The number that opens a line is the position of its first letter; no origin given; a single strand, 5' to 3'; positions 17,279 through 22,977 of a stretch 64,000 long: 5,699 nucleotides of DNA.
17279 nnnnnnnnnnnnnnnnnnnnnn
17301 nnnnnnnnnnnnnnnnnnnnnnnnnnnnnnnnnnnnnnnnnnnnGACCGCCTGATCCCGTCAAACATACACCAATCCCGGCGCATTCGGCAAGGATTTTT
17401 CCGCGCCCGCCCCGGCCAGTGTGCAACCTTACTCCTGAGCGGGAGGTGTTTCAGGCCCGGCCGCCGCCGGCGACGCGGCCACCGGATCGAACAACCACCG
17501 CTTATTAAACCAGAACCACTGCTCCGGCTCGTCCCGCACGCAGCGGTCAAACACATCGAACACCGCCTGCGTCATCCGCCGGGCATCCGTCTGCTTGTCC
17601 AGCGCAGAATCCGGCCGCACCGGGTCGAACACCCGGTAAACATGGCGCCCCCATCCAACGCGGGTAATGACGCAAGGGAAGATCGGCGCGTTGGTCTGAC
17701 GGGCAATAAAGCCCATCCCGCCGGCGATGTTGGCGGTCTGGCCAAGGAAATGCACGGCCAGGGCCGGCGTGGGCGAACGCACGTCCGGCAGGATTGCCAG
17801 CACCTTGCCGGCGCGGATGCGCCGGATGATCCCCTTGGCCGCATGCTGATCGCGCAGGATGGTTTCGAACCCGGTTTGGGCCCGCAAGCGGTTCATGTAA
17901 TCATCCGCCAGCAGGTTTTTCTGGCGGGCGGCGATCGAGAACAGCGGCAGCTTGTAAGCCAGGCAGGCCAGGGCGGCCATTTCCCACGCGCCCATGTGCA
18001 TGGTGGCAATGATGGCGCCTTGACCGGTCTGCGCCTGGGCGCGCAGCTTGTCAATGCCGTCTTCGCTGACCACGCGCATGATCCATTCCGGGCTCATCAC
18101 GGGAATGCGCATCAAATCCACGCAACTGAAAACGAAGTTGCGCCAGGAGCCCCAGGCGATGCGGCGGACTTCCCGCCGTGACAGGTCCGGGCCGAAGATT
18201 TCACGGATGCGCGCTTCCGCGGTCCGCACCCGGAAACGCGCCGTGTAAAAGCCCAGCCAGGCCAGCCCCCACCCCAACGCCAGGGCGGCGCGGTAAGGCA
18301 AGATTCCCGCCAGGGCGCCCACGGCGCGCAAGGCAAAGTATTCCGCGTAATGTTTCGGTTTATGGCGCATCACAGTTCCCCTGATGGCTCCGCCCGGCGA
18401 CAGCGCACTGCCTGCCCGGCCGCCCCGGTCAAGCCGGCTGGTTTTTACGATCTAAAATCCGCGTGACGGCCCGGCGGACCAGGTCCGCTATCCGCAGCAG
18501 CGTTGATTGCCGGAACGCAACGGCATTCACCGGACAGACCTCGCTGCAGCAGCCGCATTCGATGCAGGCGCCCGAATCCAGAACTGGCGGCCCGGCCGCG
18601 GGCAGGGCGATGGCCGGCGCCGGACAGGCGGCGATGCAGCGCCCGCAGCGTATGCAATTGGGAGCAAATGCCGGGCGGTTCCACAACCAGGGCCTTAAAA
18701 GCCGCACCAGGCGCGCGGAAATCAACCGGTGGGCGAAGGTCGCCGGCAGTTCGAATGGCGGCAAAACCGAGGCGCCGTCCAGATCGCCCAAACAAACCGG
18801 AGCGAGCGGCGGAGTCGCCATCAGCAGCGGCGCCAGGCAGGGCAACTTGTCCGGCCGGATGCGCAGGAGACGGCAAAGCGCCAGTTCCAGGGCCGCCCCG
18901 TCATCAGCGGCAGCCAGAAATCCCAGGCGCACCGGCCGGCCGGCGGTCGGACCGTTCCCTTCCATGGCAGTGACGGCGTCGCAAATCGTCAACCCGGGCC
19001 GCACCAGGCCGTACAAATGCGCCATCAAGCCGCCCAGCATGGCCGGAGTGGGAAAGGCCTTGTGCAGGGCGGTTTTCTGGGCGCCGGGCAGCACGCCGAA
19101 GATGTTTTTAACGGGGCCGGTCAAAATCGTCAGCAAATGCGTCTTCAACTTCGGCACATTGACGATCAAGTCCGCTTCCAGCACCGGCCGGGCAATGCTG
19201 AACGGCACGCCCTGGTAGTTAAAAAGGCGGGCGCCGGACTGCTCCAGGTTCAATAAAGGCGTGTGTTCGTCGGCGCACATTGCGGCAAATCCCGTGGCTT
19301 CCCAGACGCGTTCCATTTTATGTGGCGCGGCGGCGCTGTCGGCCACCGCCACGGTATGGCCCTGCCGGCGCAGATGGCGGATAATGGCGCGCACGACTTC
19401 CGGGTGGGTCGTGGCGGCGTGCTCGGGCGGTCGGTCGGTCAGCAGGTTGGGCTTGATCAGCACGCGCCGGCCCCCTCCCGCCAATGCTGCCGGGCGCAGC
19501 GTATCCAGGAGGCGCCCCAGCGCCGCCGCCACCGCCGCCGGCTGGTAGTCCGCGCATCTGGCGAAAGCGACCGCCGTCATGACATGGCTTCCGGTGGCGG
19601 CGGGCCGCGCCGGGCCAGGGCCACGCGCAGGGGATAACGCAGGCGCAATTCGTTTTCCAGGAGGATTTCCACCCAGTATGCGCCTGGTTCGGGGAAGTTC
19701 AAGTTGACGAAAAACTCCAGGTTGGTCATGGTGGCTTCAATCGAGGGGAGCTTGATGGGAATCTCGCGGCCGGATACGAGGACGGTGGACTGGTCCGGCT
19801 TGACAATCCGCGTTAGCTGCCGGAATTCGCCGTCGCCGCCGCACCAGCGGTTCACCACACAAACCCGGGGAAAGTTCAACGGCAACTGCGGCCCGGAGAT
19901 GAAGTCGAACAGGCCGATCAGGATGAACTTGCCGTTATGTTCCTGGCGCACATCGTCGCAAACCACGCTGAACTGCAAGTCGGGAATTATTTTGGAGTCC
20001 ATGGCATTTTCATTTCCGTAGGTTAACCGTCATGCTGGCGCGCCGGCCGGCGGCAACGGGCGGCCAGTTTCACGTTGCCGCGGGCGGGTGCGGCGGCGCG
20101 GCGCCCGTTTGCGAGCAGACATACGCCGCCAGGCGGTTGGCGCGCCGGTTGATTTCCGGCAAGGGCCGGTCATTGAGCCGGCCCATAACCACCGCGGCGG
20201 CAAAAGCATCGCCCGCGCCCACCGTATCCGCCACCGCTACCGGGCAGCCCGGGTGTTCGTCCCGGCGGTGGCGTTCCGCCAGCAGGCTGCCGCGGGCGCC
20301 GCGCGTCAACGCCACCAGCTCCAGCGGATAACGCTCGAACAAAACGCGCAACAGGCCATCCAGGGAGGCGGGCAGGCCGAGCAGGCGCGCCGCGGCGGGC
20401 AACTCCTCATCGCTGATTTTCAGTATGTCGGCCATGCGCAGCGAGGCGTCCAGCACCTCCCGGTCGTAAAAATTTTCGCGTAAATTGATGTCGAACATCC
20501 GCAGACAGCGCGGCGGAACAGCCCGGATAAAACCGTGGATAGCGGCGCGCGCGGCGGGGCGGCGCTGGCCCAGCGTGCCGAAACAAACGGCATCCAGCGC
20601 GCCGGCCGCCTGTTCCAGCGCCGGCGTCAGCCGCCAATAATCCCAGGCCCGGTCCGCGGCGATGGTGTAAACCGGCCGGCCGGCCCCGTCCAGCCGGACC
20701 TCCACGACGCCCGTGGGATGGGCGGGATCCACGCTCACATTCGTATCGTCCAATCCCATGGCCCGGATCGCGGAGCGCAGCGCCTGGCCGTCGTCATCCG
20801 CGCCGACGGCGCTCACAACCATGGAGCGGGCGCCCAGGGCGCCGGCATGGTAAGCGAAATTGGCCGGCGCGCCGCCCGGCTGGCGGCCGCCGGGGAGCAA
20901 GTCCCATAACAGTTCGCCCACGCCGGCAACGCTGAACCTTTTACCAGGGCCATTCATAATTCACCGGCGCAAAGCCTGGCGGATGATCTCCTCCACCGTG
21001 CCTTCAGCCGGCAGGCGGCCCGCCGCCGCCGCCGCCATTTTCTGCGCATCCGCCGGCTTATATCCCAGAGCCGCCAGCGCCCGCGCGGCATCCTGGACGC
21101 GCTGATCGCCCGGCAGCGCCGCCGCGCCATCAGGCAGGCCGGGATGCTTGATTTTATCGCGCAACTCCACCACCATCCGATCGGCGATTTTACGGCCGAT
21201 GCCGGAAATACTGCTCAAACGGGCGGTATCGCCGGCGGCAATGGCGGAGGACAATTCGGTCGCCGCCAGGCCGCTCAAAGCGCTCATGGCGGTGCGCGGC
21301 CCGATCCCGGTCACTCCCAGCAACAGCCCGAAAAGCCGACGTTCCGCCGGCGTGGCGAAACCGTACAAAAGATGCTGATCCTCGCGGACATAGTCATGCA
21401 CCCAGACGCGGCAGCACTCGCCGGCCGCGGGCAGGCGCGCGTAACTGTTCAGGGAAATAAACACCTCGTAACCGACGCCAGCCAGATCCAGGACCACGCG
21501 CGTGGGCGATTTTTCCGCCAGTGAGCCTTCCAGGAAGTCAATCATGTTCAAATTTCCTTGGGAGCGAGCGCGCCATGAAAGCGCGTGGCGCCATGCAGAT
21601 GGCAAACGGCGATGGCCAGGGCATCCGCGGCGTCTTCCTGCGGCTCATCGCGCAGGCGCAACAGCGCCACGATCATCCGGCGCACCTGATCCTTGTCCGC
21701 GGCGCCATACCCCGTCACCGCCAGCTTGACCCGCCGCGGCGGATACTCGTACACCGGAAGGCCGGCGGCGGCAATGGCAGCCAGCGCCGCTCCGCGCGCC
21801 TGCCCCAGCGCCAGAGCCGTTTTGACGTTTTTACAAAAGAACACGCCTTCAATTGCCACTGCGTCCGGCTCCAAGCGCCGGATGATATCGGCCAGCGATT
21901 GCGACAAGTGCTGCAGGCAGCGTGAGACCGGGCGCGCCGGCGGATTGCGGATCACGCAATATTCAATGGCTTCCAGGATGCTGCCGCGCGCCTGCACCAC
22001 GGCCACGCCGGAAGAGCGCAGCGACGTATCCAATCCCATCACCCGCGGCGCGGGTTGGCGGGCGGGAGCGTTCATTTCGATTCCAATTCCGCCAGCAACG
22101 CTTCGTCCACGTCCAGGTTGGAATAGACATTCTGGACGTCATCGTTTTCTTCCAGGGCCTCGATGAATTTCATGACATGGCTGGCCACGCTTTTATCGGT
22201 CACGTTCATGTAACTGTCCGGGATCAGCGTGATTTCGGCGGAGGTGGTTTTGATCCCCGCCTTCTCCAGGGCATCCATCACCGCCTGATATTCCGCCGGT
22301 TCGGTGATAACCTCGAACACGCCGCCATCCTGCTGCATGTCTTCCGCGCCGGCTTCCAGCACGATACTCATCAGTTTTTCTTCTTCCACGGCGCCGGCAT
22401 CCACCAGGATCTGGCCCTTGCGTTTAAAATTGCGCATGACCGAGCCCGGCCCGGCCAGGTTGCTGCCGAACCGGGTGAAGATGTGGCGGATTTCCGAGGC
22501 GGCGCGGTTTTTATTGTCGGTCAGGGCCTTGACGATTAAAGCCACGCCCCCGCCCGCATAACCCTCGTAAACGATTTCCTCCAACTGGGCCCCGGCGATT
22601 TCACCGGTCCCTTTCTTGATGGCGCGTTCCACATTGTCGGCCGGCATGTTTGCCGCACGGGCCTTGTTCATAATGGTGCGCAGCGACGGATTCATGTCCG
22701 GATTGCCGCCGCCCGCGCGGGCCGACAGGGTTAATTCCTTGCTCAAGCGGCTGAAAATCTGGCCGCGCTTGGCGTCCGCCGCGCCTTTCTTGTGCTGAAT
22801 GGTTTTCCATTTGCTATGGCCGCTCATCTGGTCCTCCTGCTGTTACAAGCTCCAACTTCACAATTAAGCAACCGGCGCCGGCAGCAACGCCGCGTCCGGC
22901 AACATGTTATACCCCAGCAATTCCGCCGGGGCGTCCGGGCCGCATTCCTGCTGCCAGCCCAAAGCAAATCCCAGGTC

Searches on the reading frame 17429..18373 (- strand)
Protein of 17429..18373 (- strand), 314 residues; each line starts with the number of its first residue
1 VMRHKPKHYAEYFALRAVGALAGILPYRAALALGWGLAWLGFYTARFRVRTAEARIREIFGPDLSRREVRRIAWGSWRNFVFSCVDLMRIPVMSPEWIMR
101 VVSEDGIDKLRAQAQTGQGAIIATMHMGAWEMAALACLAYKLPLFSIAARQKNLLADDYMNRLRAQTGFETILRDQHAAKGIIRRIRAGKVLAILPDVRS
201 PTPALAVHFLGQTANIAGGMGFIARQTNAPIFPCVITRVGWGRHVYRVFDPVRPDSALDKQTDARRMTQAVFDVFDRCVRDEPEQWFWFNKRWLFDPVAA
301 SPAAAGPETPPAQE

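Call 21: search_protein_families(library=pfam, proteins=[window:17429-18373:-], max_evalue=0.001)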
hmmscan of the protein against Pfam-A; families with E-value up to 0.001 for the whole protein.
window:17429-18373:- (314 aa): 2 families
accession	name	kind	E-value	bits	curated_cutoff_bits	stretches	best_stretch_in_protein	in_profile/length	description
PF03279.18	Lip_A_acyltrans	-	4.3e-41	141.5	22.3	1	9-294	13-294/295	Bacterial lipid A biosynthesis acyltransferase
PF01553.26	Acyltransferase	-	0.00035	20.8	23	1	113-236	9-131/132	Acyltransferase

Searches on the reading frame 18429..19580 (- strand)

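Call 21: search_protein_families(library=pfam, proteins=[window:18429-19580:-], max_evalue=0.001)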
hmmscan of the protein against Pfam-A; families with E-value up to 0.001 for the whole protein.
window:18429-19580:- (383 aa): 12 families
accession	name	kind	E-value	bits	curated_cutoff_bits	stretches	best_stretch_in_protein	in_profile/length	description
PF04015.17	DUF362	-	1.6e-49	169.1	24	1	40-236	1-199/200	Domain of unknown function (DUF362)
PF00037.32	Fer4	-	1.6e-07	31.3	21.1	1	332-354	1-23/24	4Fe-4S binding domain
PF12838.12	Fer4_7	-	3.3e-07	31.1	27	1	308-353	1-52/52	4Fe-4S dicluster domain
PF13237.11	Fer4_10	-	4.1e-07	30.3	25.5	1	308-350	8-53/53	4Fe-4S dicluster domain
PF12797.12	Fer4_2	-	4.6e-07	29.8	24.5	0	331-351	2-22/22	4Fe-4S binding domain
PF13187.11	Fer4_9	-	9e-07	29.3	27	1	308-353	1-51/52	4Fe-4S dicluster domain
PF14697.11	Fer4_21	-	9.9e-07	29.2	35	1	308-354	7-57/59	4Fe-4S dicluster domain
PF13183.11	Fer4_8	-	4.3e-06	27.6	27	0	338-353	4-19/68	4Fe-4S dicluster domain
PF13534.11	Fer4_17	-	1e-05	26.4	22.2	0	338-354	1-17/61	4Fe-4S dicluster domain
PF12798.12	Fer4_3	-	0.00026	22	27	0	339-353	1-15/15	4Fe-4S binding domain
PF12837.12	Fer4_6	-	0.00044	20.5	25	0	308-321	8-21/24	4Fe-4S binding domain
PF13484.11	Fer4_16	-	0.00071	20.7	30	0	308-327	1-20/66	4Fe-4S double cluster binding domain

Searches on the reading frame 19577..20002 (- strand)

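Call 21: search_protein_families(library=pfam, proteins=[window:19577-20002:-], max_evalue=0.001)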
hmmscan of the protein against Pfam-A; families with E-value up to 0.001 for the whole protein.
window:19577-20002:- (141 aa): 1 family
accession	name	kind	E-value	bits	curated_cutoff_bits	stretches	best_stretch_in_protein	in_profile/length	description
PF22091.2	DUF6941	-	3.8e-24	85.9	27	1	10-128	1-125/125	Family of unknown function (DUF6941)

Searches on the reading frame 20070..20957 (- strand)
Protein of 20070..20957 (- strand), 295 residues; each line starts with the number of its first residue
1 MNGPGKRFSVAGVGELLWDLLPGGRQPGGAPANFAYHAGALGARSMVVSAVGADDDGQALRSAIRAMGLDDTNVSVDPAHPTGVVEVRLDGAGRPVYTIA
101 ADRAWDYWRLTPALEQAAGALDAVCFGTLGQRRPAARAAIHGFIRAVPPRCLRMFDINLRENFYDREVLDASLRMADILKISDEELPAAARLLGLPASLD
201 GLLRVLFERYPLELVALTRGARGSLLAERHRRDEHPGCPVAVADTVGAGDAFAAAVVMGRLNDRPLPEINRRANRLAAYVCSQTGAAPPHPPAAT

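Call 20: search_protein_families(library=pfam, proteins=[window:20070-20957:-], max_evalue=0.001)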
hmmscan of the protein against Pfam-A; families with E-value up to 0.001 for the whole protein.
window:20070-20957:- (295 aa): 1 family
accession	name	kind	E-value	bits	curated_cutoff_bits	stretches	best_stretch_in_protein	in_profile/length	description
PF00294.29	PfkB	-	2.5e-37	129.3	25.8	1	25-289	33-298/302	pfkB family carbohydrate kinase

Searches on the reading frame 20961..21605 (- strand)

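Call 20: search_protein_families(library=pfam, proteins=[window:20961-21605:-], max_evalue=0.001)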
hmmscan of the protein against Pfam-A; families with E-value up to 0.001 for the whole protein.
window:20961-21605:- (214 aa): 3 families
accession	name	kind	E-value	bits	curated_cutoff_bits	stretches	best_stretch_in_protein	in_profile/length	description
PF01330.27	RuvA_N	-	8.2e-21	74.3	23.6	1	21-82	1-61/61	RuvA N terminal domain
PF14520.12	HHH_5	-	3.8e-14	53.3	27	1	92-150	1-57/57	Helix-hairpin-helix domain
PF07499.19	RuvA_C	-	4.1e-10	40.4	24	1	170-213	3-44/47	RuvA, C-terminal domain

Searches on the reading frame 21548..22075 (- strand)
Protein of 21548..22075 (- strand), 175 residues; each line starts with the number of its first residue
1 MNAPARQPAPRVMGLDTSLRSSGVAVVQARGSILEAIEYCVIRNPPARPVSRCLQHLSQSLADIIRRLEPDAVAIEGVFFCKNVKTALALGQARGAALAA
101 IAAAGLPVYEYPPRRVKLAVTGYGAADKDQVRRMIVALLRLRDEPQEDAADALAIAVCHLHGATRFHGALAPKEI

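Call 20: search_protein_families(library=pfam, proteins=[window:21548-22075:-], max_evalue=0.001)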
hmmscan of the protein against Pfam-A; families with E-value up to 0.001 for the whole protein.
window:21548-22075:- (175 aa): 1 family
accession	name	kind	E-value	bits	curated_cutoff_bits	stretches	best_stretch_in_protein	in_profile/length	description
PF02075.23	RuvC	-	1.3e-44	152.1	22.2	1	12-159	1-148/148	Crossover junction endodeoxyribonuclease RuvC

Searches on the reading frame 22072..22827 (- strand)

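Call 20: search_protein_families(library=pfam, proteins=[window:22072-22827:-], max_evalue=0.001)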
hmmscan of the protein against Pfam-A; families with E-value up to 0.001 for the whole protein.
window:22072-22827:- (251 aa): 2 families
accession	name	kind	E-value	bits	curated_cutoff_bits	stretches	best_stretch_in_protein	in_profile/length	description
PF01709.26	Transcrip_reg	-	1.5e-55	187.8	27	1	82-238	1-160/160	TACO1/YebC second and third domain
PF20772.2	TACO1_YebC_N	-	7.3e-32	110.1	36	1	5-76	1-73/73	TACO1/YebC protein N-terminal domain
